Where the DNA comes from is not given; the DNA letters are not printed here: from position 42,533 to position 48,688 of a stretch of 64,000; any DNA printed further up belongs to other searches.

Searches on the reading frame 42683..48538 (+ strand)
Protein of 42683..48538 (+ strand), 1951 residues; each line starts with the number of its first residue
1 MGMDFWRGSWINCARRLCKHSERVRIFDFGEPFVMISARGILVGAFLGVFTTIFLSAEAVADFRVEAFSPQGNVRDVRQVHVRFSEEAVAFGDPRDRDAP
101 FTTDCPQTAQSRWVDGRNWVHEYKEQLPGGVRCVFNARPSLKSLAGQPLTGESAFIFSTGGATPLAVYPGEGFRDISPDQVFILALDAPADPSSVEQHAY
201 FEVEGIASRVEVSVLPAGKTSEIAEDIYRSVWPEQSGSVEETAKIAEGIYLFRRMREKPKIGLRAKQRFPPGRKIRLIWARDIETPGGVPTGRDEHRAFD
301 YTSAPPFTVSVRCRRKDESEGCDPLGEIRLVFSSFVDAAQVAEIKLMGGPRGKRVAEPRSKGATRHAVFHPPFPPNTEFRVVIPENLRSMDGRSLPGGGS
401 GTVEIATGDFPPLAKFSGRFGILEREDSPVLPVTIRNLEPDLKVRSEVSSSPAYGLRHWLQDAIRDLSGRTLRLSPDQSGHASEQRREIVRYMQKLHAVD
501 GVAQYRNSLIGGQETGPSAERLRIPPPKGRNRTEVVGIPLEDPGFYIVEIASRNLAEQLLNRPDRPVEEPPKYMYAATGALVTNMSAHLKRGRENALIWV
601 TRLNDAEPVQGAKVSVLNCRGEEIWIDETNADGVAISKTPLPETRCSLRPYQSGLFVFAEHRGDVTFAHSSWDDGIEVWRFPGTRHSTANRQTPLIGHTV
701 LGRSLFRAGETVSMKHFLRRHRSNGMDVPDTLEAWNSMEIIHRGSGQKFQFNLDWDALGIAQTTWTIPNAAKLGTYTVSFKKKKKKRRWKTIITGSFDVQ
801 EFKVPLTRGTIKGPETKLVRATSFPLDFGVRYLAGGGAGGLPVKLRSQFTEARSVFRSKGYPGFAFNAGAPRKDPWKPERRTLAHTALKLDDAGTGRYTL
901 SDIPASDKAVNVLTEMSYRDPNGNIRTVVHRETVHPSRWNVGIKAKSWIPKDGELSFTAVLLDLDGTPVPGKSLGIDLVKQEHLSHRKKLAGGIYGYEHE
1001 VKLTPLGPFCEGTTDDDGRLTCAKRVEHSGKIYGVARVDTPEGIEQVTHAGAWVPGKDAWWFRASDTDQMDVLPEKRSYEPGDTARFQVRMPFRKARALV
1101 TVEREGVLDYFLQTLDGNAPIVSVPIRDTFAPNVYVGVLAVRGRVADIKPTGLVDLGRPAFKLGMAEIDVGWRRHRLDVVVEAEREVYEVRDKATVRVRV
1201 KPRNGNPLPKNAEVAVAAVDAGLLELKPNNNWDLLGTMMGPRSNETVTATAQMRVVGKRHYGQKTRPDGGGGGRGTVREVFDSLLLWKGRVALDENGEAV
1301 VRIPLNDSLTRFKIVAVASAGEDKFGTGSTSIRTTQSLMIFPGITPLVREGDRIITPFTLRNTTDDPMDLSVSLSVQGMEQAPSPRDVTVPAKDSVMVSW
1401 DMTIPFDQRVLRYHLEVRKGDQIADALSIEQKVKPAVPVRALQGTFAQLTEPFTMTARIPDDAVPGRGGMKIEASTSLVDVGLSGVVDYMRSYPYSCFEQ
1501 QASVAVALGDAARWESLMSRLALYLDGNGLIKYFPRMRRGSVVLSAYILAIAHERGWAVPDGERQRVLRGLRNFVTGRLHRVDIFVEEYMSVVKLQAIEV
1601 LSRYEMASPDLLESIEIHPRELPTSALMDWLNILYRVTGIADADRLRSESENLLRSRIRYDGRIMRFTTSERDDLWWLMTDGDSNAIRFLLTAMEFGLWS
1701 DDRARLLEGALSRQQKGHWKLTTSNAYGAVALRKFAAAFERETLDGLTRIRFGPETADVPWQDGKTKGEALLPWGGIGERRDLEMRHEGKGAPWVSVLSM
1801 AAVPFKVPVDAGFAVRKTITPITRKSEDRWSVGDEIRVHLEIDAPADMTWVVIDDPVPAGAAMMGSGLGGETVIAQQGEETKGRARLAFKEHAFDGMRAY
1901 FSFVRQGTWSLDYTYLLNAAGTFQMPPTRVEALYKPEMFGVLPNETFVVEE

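Call 29: search_protein_families(library=pfam, proteins=[window:42683-48538:+], max_evalue=0.001)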
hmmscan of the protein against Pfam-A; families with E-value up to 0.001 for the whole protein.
window:42683-48538:+ (1951 aa): 5 families
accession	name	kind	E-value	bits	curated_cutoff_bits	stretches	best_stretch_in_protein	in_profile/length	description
PF17973.7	bMG10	-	1.2e-23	84.1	26.2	1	1812-1937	1-131/131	Bacterial Alpha-2-macroglobulin MG10 domain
PF11974.14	bMG3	-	1.6e-19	70.2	34.9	1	582-681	1-96/103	Bacterial alpha-2-macroglobulin MG3 domain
PF07703.20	A2M_BRD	-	5.6e-19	69.3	22.7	1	1071-1226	2-140/140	Alpha-2-macroglobulin bait region domain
PF01835.25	MG2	-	2.1e-15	57.3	32.8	1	697-789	2-89/96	MG2 domain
PF00207.28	A2M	-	3e-10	40.3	21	1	1286-1374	3-92/92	Alpha-2-macroglobulin family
